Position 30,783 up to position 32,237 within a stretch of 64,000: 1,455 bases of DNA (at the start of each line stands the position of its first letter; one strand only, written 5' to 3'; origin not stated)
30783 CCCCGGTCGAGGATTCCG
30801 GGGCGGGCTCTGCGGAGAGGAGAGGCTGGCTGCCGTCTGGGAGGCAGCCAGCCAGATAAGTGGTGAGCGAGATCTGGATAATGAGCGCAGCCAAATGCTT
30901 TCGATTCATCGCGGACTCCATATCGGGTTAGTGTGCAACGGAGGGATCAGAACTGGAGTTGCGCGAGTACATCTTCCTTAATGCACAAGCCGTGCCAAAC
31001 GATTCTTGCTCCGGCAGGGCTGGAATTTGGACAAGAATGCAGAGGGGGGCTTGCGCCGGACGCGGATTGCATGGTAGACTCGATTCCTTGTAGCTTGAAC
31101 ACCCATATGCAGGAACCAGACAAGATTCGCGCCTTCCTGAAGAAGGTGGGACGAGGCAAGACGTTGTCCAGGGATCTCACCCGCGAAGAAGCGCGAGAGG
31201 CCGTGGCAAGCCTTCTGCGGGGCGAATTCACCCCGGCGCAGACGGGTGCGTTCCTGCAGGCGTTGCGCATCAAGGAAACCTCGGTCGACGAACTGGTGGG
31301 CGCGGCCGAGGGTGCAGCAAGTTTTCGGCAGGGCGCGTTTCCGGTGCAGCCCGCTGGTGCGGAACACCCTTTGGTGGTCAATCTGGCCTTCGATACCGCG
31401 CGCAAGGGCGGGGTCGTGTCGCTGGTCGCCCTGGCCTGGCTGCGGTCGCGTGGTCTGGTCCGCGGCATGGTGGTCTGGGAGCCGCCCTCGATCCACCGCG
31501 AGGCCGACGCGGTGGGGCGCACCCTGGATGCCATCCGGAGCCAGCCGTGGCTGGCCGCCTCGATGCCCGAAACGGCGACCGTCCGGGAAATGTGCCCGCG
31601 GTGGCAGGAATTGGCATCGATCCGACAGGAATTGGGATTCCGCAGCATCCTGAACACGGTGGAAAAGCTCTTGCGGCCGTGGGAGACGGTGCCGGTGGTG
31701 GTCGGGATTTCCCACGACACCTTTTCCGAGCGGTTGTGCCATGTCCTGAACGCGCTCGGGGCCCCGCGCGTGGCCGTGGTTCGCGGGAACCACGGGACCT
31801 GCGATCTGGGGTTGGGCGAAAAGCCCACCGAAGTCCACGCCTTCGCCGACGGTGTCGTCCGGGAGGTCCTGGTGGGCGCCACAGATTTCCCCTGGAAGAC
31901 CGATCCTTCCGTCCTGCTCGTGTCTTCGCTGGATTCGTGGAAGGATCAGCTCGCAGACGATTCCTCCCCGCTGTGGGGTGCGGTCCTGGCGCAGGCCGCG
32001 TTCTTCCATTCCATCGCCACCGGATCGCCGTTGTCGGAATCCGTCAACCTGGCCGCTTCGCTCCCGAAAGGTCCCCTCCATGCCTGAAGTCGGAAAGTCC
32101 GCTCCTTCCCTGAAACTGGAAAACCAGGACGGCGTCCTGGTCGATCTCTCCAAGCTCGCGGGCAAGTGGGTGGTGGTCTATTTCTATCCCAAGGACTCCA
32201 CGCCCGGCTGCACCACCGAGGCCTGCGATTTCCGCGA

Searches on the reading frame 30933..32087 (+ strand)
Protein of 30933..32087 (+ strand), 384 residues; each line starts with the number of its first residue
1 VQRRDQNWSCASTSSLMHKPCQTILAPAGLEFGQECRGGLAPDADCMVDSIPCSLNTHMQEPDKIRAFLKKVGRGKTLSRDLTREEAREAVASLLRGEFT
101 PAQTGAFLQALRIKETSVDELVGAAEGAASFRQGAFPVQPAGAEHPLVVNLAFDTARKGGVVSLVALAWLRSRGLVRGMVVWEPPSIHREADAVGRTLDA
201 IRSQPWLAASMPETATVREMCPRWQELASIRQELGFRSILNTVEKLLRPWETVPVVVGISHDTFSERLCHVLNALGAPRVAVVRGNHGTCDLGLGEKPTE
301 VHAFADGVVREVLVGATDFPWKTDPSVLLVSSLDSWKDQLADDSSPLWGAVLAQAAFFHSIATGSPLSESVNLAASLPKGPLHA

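Call 59: search_protein_families(library=pfam, proteins=[window:30933-32087:+], max_evalue=0.001)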
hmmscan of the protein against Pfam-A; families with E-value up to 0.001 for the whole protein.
window:30933-32087:+ (384 aa): 2 families
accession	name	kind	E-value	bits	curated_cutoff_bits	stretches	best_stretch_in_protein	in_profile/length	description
PF02885.22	Glycos_trans_3N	-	6.3e-16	58.3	26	1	68-127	3-58/63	Glycosyl transferase family, helical bundle domain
PF00591.27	Glycos_transf_3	-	1.2e-06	28.8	27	1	225-323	89-185/253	Glycosyl transferase family, a/b domain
